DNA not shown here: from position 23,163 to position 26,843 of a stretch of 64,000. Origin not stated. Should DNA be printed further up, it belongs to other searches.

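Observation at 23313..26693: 1126-aa secreted fusion of three lipid/amide hydrolase modules (ceramidase-like, C45 Ntn-acyltransferase-like, alpha/beta hydrolase)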

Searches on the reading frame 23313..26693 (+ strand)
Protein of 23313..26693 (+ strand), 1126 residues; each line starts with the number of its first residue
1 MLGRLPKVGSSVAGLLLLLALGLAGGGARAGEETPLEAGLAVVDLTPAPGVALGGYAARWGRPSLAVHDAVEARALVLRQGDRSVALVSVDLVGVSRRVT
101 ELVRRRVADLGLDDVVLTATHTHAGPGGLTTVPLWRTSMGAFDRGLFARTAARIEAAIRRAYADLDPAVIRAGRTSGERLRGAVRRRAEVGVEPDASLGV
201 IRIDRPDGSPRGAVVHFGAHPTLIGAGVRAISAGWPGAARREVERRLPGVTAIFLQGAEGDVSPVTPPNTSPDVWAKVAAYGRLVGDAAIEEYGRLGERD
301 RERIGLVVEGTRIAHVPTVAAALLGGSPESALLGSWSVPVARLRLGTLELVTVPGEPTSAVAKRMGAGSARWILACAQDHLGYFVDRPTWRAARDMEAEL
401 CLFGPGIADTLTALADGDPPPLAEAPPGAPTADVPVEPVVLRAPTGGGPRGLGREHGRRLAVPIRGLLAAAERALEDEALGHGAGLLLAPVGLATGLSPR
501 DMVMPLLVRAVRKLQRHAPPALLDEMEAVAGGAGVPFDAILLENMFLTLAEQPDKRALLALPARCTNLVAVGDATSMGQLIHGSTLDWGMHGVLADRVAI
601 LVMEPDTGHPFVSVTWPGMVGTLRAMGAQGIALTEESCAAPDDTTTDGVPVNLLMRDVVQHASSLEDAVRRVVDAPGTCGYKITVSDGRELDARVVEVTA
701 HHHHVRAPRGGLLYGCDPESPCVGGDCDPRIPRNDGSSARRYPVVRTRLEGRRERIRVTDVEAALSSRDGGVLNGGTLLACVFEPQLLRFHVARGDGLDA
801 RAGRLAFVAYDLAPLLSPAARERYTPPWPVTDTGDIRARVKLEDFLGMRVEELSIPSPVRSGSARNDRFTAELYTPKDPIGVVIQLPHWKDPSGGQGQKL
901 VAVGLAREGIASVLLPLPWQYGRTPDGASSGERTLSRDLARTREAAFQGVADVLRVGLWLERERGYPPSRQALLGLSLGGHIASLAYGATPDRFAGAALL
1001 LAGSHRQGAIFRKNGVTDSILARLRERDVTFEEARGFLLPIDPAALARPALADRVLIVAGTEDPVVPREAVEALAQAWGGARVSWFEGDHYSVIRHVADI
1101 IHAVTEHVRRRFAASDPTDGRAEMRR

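Call 5: search_protein_families(library=pfam, proteins=[window:23313-26693:+], max_evalue=1)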
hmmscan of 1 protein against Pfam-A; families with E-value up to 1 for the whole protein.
window:23313-26693:+ (1126 aa): 9 families
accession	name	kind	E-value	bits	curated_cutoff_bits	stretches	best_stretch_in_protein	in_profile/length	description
PF04734.18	Ceramidase_alk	-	6.4e-18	65.1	32.1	1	39-266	4-258/509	Neutral/alkaline non-lysosomal ceramidase, N-terminal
PF09752.15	ABHD18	-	4.6e-11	42.9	21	2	882-994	94-200/351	Alpha/beta hydrolase domain containing 18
PF03417.21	AAT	-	2e-07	31.4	23.2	1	595-703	20-124/225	Acyl-coenzyme A:6-aminopenicillanic acid acyl-transferase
PF00561.26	Abhydrolase_1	-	7e-05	23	25.8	1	1040-1094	200-242/245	alpha/beta hydrolase fold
PF08386.16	Abhydrolase_4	-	0.00046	20.7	21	1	1052-1096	34-79/103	TAP-like protein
PF12146.15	Hydrolase_4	-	0.0089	15.8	27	0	966-1000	73-107/239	Serine aminopeptidase, S33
PF03959.19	FSH1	-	0.011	15.8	21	1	1051-1091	159-200/211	Serine hydrolase (FSH1)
PF00326.27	Peptidase_S9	-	0.028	14.4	22.6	1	948-1076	43-168/213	Prolyl oligopeptidase family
PF00756.26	Esterase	-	0.032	14.5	22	1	959-1074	105-206/251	Putative esterase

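Call 6: search_protein_families(library=ncbifam, proteins=[window:23313-26693:+], max_evalue=1)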
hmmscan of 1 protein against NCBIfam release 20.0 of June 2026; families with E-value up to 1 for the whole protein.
window:23313-26693:+ (1126 aa): 12 families
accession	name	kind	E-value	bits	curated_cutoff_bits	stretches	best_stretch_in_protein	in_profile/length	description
NF040521.1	C45_proenzyme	subfamily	2.3e-36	125.7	85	1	505-786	40-309/313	C45 family autoproteolytic acyltransferase/hydrolase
NF041649.1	ceramidase_neut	equivalog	1.1e-13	50.3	1200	1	63-264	28-244/636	neutral ceramidase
NF047337.1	hydrolase_RcgR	subfamily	2.6e-13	49.8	182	1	850-1094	74-315/332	RcgR family putative quorum lactone hydrolase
TIGR02427.1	protocat_pcaD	equivalog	3.6e-06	26.5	255.85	1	1055-1108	196-250/251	3-oxoadipate enol-lactonase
NF051488.1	bifunc_PcaDC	exception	0.00015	21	390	1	1051-1116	192-258/375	bifunctional 3-oxoadipate enol-lactonase/4-carboxymuconolactone decarboxylase PcaDC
NF050058.1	e_dPHAscl_type1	hypoth_equivalog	0.00058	19.4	150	1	960-1080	95-206/276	extracellular catalytic domain type 1 short-chain-length polyhydroxyalkanoate depolymerase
NF052610.1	macro_16_ester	equivalog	0.012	15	420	1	1054-1108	225-280/281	alpha/beta fold macrolide esterase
NF053684.1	esterase_mleBCA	exception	0.11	11.6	570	0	970-1000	95-125/281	BCA family alpha/beta fold macrolide esterase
TIGR03230.1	lipo_lipase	equivalog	0.13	11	822.75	1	952-990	102-140/442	lipoprotein lipase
NF033124.1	estX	equivalog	0.14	11.3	600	1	1052-1105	222-276/280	macrolide esterase EstX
NF053693.1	esterase_mleCBF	exception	0.15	11.4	564.5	1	1054-1105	223-275/279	CBF family alpha/beta fold macrolide esterase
NF058580.1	lipase_V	equivalog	0.19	11.3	300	1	1052-1099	182-229/230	EstV family lipase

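Call 7: find_homologous_proteins(query=window:23313-26693:+)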
Query window:23313-26693:+ (1126 aa): 10 proteins with E <= 0.001 among 8000 candidates.
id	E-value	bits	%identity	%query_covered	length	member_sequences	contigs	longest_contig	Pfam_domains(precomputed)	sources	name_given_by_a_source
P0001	0.0e+0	2482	100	100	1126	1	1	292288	PF03417.22,PF09752.16,PF04734.19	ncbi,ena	-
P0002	0.0e+0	1302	59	96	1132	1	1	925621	PF03417.22,PF00561.27,PF09752.16,PF04734.19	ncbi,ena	-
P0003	0.0e+0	1290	58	97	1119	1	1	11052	PF00326.28,PF03417.22,PF08386.17,PF09752.16,PF04734.19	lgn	-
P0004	0.0e+0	1101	53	97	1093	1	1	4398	PF03417.22,PF09752.16,PF04734.19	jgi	jgi:hypothetical protein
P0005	0.0e+0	1071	51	97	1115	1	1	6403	PF00326.28,PF03417.22,PF09752.16,PF04734.19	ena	-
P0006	1.4e-251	856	45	98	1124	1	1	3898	PF03417.22,PF04734.19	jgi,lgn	-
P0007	4.1e-45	172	35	38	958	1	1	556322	PF13460.13,PF04734.19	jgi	-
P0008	8.7e-15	72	35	21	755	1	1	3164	PF04734.19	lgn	-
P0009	7.3e-9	52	29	21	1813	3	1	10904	PF23500.2,PF13646.13,PF00034.27,PF04734.19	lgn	-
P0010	9.6e-7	45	26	20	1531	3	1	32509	PF23500.2,PF00034.27,PF04734.19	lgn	-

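Call 9: find_encoding_contigs(protein=P0001, flank=10000, max_places=3)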
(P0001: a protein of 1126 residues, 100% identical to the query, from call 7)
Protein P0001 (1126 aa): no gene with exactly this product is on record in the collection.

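Call 10: find_encoding_contigs(protein=P0002, flank=10000, max_places=3)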
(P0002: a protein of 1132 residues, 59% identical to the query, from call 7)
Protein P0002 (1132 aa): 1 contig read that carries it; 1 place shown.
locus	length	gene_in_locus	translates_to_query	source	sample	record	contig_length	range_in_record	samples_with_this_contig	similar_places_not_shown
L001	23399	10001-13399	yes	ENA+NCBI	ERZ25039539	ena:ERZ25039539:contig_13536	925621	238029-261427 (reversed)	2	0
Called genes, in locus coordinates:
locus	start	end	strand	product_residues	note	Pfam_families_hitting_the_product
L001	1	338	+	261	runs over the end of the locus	PF08543:Phos_pyr_kin, PF00294:PfkB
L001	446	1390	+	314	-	PF03807:F420_oxidored, PF10727:Rossmann-like, PF10728:DUF2520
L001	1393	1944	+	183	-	-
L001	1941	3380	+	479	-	PF00206:Lyase_1, PF10397:ADSL_C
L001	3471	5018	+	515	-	PF00413:Peptidase_M10 (weak)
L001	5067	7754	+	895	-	PF28598:PDH_E1_N, PF00456:Transketolase_N (weak), PF17831:PDH_E1_M, PF22613:Transketolase_C_1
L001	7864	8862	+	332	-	PF08240:ADH_N, PF00107:ADH_zinc_N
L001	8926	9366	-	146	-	-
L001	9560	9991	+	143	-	PF06935:DUF1284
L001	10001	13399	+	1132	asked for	PF04734:Ceramidase_alk, PF03417:AAT (weak), PF09752:ABHD18 (faint), PF00561:Abhydrolase_1 (faint)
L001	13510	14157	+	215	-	PF04542:Sigma70_r2, PF07638:Sigma70_ECF (faint), PF08281:Sigma70_r4_2, PF04545:Sigma70_r4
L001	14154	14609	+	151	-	-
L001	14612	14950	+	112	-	-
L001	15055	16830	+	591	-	PF11104:PilM_2, PF14450:FtsA (weak)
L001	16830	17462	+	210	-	-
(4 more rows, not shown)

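Call 15: find_related_loci(query=A1, collection=genome_contigs, flank=10000)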
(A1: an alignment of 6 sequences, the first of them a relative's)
Query A1 (1126 aa) in genome_contigs; peptide patterns used: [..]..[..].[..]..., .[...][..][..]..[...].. (x = any residue, [..] = any of these).
600 stretches matched a pattern (row limit reached: there are more); 571 encode a relative of the query (tblastn E <= 1e-3); the best 80 are kept; 80 distinct loci.
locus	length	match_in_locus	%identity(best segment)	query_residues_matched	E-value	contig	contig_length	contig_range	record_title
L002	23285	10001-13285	59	36-1114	0e+0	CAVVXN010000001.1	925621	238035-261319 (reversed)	MAG: uncultured Planctomycetota bacterium isolate MFD05442.bin.2.37 genome assembly, contig: contig_13536, whole genome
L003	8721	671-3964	46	31-1112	0e+0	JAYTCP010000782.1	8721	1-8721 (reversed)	MAG: Planctomycetia bacterium isolate GFS_1590 GFS_1590_781, whole genome shotgun sequence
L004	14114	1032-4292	32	33-1112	1e-125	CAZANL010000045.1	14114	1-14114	MAG TPA_asm: uncultured Planctomycetota bacterium isolate SRP308112_co1_43 genome assembly, contig: NODE_7586_length_141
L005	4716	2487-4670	32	15-797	2e-82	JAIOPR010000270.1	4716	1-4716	MAG: Planctomycetota bacterium isolate LakeFargette_0920_ALND_MAG_66_10 LacPavin_0920_ALND_scaffold_805486, whole genome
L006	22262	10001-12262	34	17-817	3e-82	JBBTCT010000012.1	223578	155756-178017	MAG: Planctomycetota bacterium isolate H51-bin301_1 H51_bin301_1_000000000012, whole genome shotgun sequence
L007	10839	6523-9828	46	28-1112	0e+0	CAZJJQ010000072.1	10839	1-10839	MAG TPA_asm: uncultured Planctomycetales bacterium isolate SRP189682_co1_323 genome assembly, contig: NODE_14152_length_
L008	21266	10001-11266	30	8-406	3e-41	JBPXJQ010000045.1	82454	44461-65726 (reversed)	MAG: Candidatus Blackallbacteria bacterium isolate mt_P12 k141_305731, whole genome shotgun sequence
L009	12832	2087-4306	29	36-798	4e-41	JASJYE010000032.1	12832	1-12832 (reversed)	MAG: Candidatus Hydrogenedentota bacterium isolate MT_MAG10 NODE_2489_length_12832_cov_7.649683, whole genome shotgun se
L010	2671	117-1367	34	35-405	2e-38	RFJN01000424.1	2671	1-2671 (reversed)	MAG: Planctomycetota bacterium isolate J103 k99_921898, whole genome shotgun sequence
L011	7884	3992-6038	33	36-707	2e-36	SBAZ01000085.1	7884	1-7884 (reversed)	MAG: Planctomycetales bacterium isolate Bin_23_1_1 Hy_contig20476, whole genome shotgun sequence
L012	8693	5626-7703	40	10-699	1e-35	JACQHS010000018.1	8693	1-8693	MAG: Candidatus Omnitrophota bacterium isolate NC_groundwater_1105_Ag_S2p5_64_204 S_2p5_S6_coassembly_k141_579178, whole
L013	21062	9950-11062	34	43-411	6e-35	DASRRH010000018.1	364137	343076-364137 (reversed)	MAG TPA_asm: Planctomycetota bacterium isolate SMAG_U4581 k141_1898755, whole genome shotgun sequence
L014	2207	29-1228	31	36-405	3e-35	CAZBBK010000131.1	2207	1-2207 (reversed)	MAG TPA_asm: uncultured Gemmatimonadota bacterium isolate binchicken_co65_262 genome assembly, contig: NODE_159303_lengt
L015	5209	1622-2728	36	35-413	7e-35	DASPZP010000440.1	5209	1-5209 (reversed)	MAG TPA_asm: Anaeromyxobacteraceae bacterium isolate SMAG_U11622 k141_828895, whole genome shotgun sequence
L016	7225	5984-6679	41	33-265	3e-34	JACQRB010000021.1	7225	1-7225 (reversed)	MAG: Candidatus Omnitrophota bacterium isolate NC_groundwater_1348_Ag_S-0.2um_64_53 S_p2_S4_coassembly_k141_1090140, who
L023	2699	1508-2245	36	11-264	1e-32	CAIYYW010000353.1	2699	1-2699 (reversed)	MAG: uncultured delta proteobacterium isolate AlinenSediments_bin-1115 genome assembly, contig: bin-1115:353/401, whole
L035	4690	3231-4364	28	36-404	9e-30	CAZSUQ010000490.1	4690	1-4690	MAG TPA_asm: uncultured Thermodesulfobacteriota bacterium isolate binchicken_co97_83 genome assembly, contig: NODE_62542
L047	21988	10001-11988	37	36-699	1e-28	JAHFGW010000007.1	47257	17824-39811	MAG: Candidatus Omnitrophota bacterium isolate nzgw324 NODE_833_length_47258_cov_7.207947, whole genome shotgun sequence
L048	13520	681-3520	30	35-1092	2e-28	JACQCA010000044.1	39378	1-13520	MAG: Nitrospirae bacterium isolate NC_groundwater_956_Pr1_S-0.2um_57_83 Montesol18-Sp2_coassembly_scaffold_514176, whole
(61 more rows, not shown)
